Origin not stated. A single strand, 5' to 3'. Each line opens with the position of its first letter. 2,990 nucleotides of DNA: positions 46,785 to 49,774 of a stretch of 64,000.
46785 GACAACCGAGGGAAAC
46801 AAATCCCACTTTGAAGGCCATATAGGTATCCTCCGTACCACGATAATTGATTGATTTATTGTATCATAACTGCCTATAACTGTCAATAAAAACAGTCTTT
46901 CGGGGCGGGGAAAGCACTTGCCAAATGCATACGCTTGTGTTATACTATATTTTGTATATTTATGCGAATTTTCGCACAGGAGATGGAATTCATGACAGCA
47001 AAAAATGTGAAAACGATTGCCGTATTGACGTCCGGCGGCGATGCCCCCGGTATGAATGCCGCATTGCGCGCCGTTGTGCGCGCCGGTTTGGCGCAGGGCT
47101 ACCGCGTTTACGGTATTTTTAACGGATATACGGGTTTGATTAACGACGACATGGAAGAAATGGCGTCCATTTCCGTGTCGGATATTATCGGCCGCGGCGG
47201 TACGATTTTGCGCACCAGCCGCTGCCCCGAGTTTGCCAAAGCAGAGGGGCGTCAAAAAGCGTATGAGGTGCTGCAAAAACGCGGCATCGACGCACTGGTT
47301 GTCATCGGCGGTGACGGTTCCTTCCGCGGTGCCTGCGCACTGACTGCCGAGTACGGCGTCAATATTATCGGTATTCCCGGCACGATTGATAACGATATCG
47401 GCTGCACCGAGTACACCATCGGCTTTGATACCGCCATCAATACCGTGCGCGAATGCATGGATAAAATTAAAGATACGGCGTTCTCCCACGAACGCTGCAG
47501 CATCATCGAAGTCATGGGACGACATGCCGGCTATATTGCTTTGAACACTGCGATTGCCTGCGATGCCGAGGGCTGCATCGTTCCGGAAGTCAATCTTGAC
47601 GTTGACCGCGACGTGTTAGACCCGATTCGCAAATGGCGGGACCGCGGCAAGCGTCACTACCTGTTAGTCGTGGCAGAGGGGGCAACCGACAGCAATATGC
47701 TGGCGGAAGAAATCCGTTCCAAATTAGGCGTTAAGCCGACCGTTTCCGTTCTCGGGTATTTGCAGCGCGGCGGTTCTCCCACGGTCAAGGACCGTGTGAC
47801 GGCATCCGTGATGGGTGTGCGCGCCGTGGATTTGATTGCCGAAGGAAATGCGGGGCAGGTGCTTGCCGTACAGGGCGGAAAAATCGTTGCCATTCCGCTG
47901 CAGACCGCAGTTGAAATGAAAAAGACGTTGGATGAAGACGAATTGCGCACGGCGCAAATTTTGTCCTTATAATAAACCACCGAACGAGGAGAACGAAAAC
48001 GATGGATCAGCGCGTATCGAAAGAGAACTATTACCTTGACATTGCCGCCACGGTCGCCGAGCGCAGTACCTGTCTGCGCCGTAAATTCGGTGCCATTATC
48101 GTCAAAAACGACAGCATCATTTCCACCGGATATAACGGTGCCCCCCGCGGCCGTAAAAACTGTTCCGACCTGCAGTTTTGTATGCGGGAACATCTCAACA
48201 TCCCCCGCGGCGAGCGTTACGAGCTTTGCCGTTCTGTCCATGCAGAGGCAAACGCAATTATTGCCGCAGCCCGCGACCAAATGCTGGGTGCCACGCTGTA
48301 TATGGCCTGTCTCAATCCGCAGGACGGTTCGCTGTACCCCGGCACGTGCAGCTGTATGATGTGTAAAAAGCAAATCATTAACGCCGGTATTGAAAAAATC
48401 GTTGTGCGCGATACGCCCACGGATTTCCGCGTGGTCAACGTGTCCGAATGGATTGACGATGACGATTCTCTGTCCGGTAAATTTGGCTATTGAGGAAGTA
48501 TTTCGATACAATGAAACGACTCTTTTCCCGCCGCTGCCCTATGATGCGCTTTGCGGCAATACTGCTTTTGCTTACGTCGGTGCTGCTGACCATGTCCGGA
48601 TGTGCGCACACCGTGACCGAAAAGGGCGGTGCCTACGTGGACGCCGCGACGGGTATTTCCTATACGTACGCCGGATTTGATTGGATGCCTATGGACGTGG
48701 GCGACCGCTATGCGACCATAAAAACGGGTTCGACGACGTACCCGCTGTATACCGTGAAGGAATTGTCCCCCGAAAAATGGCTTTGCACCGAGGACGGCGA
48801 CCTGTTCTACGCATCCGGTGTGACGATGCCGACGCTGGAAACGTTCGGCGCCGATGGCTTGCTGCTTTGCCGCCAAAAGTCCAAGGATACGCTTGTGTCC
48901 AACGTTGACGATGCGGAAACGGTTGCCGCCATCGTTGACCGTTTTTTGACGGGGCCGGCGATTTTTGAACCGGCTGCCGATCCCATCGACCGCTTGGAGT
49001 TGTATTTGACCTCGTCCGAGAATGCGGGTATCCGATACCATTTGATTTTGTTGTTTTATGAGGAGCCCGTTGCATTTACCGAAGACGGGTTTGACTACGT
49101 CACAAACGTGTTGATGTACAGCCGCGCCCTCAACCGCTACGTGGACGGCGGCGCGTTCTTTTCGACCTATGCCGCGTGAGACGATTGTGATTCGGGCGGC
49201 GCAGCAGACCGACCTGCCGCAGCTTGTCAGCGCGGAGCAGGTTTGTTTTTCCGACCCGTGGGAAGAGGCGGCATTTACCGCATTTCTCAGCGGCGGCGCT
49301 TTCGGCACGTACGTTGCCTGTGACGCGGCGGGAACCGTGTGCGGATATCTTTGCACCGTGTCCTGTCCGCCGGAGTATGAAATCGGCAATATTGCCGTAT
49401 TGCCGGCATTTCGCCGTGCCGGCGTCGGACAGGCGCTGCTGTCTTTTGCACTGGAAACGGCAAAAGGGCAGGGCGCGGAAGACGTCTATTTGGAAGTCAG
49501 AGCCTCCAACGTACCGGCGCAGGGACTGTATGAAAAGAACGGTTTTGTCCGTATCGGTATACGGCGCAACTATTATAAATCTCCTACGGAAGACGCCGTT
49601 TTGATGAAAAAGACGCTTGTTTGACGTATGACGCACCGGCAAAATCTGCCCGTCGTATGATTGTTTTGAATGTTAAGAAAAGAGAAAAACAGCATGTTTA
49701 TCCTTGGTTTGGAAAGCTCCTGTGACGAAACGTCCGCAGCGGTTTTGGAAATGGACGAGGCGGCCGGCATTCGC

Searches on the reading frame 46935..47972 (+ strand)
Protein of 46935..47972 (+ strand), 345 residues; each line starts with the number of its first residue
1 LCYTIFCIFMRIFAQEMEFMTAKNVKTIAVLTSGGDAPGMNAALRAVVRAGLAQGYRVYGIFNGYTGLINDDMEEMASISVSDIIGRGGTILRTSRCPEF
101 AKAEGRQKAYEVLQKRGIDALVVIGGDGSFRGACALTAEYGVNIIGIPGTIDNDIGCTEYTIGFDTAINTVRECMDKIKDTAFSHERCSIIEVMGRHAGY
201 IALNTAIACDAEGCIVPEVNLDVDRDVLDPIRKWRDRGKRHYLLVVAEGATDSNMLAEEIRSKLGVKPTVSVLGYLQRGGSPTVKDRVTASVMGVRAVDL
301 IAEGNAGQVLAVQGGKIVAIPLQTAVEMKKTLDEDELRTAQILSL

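Call 49: search_protein_families(library=pfam, proteins=[window:46935-47972:+])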
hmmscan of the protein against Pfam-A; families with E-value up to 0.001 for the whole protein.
window:46935-47972:+ (345 aa): 2 families
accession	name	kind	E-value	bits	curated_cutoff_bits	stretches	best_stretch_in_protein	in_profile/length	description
PF00365.25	PFK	-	1.5e-106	356.3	30.9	1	28-301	2-277/277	Phosphofructokinase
PF01513.26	NAD_kinase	-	1.4e-05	25.9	25.5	1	108-148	63-103/130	ATP-NAD kinase N-terminal domain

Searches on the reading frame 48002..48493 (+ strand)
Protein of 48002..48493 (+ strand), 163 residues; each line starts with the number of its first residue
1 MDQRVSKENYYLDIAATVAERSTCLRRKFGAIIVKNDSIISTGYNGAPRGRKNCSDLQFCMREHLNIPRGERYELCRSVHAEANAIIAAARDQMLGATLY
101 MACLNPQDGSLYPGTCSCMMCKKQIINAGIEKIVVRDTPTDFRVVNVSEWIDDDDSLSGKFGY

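Call 49: search_protein_families(library=pfam, proteins=[window:48002-48493:+])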
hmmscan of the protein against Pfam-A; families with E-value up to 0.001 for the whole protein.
window:48002-48493:+ (163 aa): 2 families
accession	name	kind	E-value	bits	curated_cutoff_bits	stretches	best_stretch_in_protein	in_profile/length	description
PF00383.29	dCMP_cyt_deam_1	-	5.3e-19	68.4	25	1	7-135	3-100/102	Cytidine and deoxycytidylate deaminase zinc-binding region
PF14437.12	MafB19-deam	-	1.6e-10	41.5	27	1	6-138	2-102/142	MafB19-like deaminase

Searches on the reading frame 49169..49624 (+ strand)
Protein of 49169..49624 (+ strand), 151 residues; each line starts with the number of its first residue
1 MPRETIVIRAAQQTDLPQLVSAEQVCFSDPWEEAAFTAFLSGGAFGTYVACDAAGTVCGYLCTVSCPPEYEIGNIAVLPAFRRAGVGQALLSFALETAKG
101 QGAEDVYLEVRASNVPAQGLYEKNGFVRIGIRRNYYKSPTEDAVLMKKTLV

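Call 49: search_protein_families(library=pfam, proteins=[window:49169-49624:+])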
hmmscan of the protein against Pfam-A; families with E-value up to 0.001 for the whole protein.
window:49169-49624:+ (151 aa): 6 families
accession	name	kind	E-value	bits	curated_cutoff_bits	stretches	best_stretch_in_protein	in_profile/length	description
PF00583.31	Acetyltransf_1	-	2.2e-20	73.5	20.7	1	18-126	3-116/116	Acetyltransferase (GNAT) family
PF13508.13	Acetyltransf_7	-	5e-15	56.1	27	1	47-127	5-83/84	Acetyltransferase (GNAT) domain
PF13673.13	Acetyltransf_10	-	3.1e-10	40.6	23.6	1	47-130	32-111/128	Acetyltransferase (GNAT) domain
PF08445.16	FR47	-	6.9e-06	26.4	22.1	1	71-129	23-80/86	FR47-like protein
PF13302.13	Acetyltransf_3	-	0.00041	21.5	25.4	1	7-127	3-138/138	Acetyltransferase (GNAT) domain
PF21926.2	FeeM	-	0.00091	19.5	27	0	71-147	82-156/158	N-acyl amino acid synthase FeeM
